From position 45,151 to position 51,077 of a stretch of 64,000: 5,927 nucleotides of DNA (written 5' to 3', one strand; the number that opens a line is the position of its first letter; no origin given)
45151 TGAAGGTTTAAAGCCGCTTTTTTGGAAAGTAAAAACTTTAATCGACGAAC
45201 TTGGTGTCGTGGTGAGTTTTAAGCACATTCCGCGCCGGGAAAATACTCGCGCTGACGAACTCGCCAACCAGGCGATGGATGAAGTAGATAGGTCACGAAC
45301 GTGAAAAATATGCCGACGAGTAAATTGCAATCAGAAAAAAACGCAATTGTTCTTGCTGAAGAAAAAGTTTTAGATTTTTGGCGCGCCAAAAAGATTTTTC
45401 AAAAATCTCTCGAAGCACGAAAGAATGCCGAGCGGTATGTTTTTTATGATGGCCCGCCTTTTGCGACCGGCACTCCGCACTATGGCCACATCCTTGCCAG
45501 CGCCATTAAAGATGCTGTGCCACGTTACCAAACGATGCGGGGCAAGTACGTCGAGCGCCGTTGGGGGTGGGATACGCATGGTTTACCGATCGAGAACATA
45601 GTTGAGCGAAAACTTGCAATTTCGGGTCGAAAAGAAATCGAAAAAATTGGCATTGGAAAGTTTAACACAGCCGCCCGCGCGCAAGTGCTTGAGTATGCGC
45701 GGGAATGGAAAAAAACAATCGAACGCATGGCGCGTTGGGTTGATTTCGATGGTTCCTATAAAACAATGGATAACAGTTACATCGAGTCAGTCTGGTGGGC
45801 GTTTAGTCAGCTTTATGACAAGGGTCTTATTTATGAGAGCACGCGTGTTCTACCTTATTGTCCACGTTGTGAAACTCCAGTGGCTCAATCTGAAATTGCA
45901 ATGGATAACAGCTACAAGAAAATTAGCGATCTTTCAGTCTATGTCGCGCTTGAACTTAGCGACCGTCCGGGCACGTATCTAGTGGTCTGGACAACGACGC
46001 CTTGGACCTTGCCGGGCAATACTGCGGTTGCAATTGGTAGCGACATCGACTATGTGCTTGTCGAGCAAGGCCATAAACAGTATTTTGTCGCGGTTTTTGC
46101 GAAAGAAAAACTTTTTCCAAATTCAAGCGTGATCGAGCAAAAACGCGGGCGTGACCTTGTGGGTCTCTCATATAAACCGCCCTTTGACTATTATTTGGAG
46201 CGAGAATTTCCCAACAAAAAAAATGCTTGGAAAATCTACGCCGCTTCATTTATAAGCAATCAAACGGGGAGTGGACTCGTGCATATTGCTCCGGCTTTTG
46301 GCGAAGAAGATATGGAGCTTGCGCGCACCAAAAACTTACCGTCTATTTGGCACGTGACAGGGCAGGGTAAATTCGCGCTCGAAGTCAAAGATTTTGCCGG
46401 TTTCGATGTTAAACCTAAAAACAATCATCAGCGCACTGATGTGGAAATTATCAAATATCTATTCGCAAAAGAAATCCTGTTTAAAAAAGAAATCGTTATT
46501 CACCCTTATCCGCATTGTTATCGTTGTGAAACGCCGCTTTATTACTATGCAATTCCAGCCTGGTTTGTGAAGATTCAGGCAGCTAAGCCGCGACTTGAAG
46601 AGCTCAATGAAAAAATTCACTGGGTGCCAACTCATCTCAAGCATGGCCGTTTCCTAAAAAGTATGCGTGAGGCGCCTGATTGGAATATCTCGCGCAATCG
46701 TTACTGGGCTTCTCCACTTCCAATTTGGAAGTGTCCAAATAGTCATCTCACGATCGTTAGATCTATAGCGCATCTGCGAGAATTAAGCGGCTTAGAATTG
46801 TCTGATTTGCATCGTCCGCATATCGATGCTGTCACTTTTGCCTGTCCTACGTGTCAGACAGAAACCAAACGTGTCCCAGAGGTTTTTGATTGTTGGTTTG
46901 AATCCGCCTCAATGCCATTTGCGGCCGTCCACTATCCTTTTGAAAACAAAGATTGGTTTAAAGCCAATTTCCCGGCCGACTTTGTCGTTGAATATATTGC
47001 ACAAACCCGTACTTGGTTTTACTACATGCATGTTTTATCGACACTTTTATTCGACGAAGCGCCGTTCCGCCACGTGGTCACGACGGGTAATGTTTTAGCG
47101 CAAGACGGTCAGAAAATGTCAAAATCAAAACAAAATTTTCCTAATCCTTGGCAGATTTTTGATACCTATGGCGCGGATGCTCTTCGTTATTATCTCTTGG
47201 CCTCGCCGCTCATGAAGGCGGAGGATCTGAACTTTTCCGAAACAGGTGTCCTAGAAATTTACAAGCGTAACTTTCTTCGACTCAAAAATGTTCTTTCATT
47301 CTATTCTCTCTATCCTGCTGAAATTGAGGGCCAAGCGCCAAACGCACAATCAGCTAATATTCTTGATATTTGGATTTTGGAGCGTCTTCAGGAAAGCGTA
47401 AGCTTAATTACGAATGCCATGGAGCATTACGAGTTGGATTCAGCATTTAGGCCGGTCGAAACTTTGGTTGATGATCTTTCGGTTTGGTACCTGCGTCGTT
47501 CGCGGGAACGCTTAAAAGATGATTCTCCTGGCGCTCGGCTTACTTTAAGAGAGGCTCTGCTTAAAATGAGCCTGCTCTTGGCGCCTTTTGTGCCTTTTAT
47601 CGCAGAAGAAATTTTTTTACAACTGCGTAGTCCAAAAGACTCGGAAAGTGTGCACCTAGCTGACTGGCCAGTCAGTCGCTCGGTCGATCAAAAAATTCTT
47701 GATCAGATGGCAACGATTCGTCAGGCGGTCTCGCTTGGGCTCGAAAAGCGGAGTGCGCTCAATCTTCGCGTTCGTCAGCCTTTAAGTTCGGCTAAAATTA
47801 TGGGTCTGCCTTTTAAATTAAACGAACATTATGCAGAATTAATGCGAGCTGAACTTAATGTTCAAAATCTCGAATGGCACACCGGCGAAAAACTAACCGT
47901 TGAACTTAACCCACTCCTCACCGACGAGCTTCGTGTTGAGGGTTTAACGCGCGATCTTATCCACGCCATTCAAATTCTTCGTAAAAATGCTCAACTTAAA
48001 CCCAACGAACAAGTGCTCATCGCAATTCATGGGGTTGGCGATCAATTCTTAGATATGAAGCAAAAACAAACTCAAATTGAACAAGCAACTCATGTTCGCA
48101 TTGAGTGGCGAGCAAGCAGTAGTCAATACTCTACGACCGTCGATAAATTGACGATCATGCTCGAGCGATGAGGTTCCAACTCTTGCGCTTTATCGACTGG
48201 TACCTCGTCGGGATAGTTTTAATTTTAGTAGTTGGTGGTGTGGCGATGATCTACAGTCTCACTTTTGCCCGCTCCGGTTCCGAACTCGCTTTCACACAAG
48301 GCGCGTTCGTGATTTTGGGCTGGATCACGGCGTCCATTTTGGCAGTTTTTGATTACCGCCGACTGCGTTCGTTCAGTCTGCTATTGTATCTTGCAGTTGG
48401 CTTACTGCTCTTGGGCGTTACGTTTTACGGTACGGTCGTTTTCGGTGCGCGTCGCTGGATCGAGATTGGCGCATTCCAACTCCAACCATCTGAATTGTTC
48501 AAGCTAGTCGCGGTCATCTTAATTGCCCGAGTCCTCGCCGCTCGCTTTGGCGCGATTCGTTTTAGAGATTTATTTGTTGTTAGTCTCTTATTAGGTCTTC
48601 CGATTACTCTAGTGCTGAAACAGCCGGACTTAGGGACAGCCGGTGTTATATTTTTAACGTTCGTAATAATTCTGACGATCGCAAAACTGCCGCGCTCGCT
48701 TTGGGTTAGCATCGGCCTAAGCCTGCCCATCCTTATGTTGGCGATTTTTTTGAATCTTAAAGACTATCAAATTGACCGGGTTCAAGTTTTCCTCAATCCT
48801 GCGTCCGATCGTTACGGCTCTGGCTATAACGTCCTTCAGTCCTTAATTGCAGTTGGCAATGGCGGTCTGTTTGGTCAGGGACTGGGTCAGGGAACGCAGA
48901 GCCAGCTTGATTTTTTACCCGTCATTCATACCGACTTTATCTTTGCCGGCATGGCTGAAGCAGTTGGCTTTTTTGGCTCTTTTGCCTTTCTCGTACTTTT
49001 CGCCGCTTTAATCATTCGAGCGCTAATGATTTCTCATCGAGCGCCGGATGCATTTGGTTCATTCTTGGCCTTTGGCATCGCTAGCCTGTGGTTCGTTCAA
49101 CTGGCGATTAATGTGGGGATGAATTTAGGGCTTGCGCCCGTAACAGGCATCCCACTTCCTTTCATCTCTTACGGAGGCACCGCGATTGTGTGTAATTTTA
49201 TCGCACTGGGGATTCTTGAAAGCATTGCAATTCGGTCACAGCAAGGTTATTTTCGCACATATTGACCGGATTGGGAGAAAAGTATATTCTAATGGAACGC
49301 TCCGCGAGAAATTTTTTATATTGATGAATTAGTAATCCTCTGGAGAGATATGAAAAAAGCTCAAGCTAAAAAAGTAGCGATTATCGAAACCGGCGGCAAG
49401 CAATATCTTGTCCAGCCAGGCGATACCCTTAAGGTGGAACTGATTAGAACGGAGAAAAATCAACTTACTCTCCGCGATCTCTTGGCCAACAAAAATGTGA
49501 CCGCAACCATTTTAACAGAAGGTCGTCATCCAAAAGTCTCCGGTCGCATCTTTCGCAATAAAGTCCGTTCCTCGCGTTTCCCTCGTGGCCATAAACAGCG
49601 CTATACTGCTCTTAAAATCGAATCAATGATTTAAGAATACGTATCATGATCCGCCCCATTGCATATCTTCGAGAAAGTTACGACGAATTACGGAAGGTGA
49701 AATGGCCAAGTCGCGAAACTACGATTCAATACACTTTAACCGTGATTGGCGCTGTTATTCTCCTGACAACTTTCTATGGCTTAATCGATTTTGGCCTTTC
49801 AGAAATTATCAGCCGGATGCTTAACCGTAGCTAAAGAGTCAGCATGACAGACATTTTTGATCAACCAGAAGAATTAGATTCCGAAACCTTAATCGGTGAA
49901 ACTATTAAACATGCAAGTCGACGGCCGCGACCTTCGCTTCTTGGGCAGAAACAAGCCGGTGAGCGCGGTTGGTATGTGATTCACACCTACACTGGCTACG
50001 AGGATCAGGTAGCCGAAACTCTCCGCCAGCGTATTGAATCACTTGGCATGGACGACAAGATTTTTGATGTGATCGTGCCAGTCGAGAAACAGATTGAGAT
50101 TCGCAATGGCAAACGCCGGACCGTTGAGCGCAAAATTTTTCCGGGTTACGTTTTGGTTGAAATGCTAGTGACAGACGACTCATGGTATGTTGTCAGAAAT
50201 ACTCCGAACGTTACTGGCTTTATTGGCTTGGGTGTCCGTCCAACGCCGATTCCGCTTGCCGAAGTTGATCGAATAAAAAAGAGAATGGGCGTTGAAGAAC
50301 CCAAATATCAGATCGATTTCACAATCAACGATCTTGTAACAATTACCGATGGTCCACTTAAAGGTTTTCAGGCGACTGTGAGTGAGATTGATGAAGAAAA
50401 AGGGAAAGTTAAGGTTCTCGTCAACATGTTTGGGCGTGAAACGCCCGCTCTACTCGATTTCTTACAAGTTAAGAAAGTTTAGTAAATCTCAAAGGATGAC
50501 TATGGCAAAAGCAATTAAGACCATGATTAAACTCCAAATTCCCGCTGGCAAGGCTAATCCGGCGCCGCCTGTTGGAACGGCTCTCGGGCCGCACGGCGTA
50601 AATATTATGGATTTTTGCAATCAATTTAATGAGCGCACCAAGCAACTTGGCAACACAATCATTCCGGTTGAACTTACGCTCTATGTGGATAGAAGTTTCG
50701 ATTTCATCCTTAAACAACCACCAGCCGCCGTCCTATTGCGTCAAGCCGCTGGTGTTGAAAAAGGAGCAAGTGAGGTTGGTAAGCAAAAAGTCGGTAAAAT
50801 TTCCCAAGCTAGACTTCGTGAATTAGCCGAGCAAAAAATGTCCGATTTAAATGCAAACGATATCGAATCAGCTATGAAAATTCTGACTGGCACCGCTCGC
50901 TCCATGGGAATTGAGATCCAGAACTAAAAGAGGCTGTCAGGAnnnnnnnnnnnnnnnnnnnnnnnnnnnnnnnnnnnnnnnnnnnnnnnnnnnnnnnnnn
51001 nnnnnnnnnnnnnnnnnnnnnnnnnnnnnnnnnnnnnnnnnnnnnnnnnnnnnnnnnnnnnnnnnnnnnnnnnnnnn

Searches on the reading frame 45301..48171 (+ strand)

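Call 4: search_protein_families(library=pfam, proteins=[window:45301-48171:+], max_evalue=0.01)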
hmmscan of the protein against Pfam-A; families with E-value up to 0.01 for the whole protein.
window:45301-48171:+ (956 aa): 7 families
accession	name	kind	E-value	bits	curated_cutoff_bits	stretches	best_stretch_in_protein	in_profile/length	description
PF00133.28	tRNA-synt_1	-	1.7e-127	426.1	22.7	1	23-643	2-413/414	tRNA synthetases class I (I, L, M and V)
PF08264.19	Anticodon_1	-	8.2e-27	94.3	25.1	1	689-829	1-145/148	Anticodon-binding domain of tRNA ligase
PF09334.17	tRNA-synt_1g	-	8.2e-19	68.1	20.1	2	558-655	280-376/391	tRNA synthetases class I (M)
PF19302.4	DUF5915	-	4.4e-09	36.6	27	1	839-940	76-176/195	Domain of unknown function (DUF5915)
PF01406.26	tRNA-synt_1e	-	0.00031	20.6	27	1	581-650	230-296/301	tRNA synthetases class I (C) catalytic domain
PF13603.12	tRNA-synt_1_2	-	0.0011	18.9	25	1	215-352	12-140/185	Leucyl-tRNA synthetase, editing domain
PF01921.24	tRNA-synt_1f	-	0.0036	16.7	27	0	598-654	275-329/360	tRNA synthetases class I (K)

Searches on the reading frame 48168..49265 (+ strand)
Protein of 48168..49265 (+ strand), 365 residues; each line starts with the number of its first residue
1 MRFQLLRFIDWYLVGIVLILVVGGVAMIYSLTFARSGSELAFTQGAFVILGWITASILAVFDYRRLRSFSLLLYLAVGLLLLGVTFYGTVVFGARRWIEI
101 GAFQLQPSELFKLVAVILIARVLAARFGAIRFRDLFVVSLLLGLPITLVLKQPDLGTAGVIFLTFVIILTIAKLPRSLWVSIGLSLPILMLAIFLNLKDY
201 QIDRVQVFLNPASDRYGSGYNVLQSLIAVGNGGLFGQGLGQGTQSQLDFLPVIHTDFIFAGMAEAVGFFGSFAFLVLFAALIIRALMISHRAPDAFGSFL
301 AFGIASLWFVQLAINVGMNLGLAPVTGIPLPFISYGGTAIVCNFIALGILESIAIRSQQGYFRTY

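Call 11: search_protein_families(library=pfam, proteins=[window:48168-49265:+], max_evalue=0.00001)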
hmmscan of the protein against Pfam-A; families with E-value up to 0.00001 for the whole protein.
window:48168-49265:+ (365 aa): 1 family
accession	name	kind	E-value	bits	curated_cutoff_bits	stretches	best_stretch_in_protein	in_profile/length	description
PF01098.24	FTSW_RODA_SPOVE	-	1.3e-91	307.8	26.4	1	14-357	5-354/356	Cell cycle protein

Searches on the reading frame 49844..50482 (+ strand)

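Call 11: search_protein_families(library=pfam, proteins=[window:49844-50482:+], max_evalue=0.00001)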
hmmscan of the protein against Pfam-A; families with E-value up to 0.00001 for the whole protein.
window:49844-50482:+ (212 aa): 2 families
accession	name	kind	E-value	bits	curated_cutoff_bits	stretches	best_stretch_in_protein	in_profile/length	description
PF02357.24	NusG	-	1.6e-28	99.5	22.2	1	43-144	3-92/93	Transcription termination factor nusG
PF00467.35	KOW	-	2.9e-07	30.5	22.3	1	162-192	2-30/32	KOW motif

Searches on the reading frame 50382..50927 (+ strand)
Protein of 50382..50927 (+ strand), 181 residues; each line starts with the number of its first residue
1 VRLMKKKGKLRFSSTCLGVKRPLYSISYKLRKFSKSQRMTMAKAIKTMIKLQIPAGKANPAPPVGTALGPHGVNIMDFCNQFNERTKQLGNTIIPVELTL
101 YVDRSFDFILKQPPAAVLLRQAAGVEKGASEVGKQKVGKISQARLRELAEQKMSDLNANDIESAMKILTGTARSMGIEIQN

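Call 11: search_protein_families(library=pfam, proteins=[window:50382-50927:+], max_evalue=0.00001)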
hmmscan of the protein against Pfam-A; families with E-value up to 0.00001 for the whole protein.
window:50382-50927:+ (181 aa): 2 families
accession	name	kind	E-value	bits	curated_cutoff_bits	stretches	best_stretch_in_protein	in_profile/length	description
PF03946.19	Ribosomal_L11_N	-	1.2e-27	95.9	32.9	1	49-106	1-58/58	Ribosomal protein L11, N-terminal domain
PF00298.24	Ribosomal_L11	-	1.8e-25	89.6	21.4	1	111-179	1-69/69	Ribosomal protein L11, RNA binding domain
